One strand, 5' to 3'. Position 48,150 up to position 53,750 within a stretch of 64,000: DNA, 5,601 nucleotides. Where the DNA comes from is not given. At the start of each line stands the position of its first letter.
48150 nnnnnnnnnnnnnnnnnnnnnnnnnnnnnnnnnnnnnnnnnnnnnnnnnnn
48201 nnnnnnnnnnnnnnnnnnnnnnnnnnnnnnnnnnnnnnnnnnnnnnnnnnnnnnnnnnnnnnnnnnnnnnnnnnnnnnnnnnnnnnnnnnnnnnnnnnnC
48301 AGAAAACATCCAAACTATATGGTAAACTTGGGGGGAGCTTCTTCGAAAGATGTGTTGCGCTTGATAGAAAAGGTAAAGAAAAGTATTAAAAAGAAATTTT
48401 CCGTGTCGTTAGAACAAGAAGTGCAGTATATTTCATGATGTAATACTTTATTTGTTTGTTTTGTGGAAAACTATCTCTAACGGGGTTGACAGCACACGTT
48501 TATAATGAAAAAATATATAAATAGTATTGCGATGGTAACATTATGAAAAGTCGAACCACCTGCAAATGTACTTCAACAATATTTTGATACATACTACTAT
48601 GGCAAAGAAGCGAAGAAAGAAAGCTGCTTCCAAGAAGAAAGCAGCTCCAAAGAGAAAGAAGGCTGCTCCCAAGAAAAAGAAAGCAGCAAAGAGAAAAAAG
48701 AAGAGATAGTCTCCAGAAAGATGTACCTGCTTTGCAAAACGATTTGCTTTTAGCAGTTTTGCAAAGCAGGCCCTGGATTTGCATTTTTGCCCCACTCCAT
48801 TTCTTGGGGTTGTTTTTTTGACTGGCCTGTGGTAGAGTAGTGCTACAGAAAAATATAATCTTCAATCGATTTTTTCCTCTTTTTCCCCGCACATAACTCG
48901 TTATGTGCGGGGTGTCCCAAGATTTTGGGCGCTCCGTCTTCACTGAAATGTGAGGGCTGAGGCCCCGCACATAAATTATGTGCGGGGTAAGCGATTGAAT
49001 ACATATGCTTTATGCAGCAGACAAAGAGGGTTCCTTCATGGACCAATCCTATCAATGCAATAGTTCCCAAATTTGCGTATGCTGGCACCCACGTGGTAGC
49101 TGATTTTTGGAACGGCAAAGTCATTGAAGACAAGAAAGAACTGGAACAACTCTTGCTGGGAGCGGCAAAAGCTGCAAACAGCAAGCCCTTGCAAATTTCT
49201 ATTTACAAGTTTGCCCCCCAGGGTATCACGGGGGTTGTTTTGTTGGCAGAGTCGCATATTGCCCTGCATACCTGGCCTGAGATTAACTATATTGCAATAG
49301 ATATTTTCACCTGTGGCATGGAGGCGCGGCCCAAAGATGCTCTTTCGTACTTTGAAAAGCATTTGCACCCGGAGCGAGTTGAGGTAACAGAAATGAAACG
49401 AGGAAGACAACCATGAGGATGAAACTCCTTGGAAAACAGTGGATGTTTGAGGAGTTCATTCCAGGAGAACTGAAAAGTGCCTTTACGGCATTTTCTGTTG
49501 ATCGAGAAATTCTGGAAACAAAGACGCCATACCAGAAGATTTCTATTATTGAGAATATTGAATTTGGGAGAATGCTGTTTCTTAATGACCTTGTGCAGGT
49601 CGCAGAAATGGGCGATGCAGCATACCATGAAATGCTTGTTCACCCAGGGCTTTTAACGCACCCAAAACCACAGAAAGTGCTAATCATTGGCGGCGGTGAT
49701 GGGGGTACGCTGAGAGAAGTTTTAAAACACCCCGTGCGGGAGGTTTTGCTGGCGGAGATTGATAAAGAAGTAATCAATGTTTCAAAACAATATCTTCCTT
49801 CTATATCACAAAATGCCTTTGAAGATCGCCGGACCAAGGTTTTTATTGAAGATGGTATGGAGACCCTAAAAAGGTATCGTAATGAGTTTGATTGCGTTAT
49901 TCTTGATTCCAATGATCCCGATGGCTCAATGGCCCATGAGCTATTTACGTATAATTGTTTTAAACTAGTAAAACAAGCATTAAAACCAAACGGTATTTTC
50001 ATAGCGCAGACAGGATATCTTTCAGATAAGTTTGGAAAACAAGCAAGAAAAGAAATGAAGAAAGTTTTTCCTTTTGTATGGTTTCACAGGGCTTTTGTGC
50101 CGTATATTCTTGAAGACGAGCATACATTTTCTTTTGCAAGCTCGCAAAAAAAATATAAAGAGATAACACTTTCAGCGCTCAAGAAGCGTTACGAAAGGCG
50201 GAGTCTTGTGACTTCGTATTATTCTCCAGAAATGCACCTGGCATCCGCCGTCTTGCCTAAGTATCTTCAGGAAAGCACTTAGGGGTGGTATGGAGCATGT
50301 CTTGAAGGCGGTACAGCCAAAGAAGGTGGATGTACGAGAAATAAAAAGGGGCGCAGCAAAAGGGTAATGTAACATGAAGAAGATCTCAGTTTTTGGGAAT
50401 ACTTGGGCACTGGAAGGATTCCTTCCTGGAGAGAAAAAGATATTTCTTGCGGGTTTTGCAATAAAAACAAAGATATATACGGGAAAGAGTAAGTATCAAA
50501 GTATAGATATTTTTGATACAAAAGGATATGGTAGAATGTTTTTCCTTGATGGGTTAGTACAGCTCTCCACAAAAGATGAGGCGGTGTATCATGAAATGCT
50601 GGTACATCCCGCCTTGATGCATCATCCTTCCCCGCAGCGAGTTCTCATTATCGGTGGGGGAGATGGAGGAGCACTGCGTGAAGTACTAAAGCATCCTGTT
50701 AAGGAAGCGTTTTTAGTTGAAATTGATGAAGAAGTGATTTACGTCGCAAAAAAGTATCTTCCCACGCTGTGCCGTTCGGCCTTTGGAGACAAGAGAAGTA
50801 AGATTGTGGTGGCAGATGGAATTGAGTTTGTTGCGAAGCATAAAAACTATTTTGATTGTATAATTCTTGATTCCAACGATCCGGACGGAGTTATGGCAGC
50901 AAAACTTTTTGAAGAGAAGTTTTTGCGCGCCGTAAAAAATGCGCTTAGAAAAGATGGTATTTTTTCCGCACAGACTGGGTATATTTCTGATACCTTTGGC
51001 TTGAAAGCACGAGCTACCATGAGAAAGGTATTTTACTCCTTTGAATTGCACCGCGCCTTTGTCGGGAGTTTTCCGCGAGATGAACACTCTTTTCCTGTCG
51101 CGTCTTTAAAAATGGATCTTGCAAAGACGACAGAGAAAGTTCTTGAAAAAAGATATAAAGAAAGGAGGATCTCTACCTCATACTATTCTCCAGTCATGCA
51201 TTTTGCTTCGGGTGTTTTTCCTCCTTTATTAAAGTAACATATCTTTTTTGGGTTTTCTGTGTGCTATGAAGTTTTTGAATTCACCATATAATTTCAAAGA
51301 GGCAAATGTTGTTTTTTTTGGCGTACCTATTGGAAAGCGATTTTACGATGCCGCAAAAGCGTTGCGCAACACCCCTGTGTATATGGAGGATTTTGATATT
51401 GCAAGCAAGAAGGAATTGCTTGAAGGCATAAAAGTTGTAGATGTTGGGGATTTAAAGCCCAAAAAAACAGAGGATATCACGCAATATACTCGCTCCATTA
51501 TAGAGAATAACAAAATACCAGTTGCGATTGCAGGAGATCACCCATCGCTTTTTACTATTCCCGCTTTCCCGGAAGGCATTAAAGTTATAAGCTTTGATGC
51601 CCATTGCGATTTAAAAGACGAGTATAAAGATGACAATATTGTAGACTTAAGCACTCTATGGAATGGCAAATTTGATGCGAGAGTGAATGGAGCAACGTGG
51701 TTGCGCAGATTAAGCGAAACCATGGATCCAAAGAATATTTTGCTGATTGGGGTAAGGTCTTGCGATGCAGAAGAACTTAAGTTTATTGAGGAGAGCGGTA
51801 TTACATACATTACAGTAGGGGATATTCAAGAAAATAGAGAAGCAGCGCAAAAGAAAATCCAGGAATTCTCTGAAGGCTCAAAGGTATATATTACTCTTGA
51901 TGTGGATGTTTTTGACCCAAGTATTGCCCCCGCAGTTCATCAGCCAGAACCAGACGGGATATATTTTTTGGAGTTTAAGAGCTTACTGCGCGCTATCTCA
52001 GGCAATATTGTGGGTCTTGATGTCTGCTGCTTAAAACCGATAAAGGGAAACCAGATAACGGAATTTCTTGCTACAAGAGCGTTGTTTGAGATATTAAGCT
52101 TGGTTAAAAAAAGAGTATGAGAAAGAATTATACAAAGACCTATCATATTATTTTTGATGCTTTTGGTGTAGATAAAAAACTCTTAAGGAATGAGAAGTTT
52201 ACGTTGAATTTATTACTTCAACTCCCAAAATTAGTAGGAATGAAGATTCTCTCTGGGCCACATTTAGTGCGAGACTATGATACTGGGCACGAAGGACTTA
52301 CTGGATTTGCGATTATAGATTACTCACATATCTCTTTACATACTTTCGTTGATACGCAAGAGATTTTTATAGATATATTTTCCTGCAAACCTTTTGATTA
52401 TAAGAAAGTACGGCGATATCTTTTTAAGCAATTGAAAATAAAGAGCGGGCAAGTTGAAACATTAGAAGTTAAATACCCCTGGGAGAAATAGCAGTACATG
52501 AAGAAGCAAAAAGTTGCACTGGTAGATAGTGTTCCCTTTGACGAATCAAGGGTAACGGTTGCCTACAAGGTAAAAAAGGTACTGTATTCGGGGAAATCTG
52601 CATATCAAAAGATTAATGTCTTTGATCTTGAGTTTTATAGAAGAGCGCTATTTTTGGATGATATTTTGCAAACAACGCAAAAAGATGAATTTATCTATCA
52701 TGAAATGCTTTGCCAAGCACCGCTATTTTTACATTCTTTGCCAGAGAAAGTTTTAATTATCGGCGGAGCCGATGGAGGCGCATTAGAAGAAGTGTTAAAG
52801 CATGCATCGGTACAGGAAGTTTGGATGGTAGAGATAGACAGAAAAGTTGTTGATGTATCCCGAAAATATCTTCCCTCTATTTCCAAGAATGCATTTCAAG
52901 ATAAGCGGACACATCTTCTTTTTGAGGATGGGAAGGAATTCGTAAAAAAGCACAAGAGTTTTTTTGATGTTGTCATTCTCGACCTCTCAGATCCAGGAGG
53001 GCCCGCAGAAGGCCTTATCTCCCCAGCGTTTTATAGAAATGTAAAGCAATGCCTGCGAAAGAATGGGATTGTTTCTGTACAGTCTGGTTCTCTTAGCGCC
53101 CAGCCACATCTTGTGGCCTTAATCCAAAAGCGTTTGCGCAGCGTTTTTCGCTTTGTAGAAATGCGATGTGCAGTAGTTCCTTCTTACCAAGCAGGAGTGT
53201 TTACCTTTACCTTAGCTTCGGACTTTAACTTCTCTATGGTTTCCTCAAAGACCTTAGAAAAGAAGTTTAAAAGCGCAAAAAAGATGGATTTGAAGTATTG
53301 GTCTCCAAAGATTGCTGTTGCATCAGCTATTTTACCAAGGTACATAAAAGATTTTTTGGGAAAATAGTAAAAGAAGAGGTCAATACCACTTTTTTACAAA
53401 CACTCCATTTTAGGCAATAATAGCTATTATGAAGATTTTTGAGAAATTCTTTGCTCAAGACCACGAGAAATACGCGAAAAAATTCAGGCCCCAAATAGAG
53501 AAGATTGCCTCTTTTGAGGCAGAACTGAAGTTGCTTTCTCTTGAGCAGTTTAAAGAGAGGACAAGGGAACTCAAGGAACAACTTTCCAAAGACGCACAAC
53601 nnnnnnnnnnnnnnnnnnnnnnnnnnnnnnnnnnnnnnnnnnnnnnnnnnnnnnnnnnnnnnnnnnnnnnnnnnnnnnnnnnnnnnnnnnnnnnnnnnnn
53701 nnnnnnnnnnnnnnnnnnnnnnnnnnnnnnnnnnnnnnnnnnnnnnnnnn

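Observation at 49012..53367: Polyamine cluster with three tandem aminopropyltransferase paralogs, two AdoMetDC-like genes and an agmatinase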

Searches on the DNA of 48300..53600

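Call 81: search_rna_families(source=window, start=48300, end=53600, threshold=evalue, max_evalue=1)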
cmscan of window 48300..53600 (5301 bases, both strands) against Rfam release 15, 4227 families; matches with E-value up to 1: 3.
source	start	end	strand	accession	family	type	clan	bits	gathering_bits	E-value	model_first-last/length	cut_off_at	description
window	48842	48912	+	RF02761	sR084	Gene; sRNA;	-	25.3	95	0.13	1-78/78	no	sR084 sRNA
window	51112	51310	+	RF01845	enod40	Gene;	-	23.4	45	0.022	1-263/263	no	Early nodulin 40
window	50112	50168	+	RF01726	SAM-II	Cis-reg; riboswitch;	-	21.8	44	0.98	1-60/60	no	SAM-II riboswitch aptamer (SAM-II long loop)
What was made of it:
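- Tried and rejected: Riboswitch or leader RNA upstream of speH: the Rfam E-value scan of 48300-53600 gave only sub-threshold noise (call 81).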

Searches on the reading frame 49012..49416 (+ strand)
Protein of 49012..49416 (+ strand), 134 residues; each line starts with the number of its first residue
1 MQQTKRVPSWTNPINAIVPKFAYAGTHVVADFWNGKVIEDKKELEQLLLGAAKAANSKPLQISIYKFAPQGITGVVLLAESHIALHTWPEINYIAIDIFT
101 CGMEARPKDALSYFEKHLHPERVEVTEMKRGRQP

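Call 3: search_protein_families(library=pfam, proteins=[window:49012-49416:+], max_evalue=0.01)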
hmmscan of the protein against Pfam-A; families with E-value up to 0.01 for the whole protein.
window:49012-49416:+ (134 aa): 1 family
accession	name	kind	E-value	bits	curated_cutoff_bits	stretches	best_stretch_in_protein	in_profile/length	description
PF02675.21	AdoMet_dc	-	4.3e-35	120.7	25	1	27-131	1-107/107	S-adenosylmethionine decarboxylase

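Call 4: search_protein_families(library=ncbifam, proteins=[window:49012-49416:+], max_evalue=0.01)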
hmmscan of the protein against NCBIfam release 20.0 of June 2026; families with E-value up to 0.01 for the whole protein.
window:49012-49416:+ (134 aa): 1 family
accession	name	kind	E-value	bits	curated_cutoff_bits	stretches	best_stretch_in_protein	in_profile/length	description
TIGR03330.1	SAM_DCase_Bsu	equivalog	1.6e-38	131.5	75.65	1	23-131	2-112/112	adenosylmethionine decarboxylase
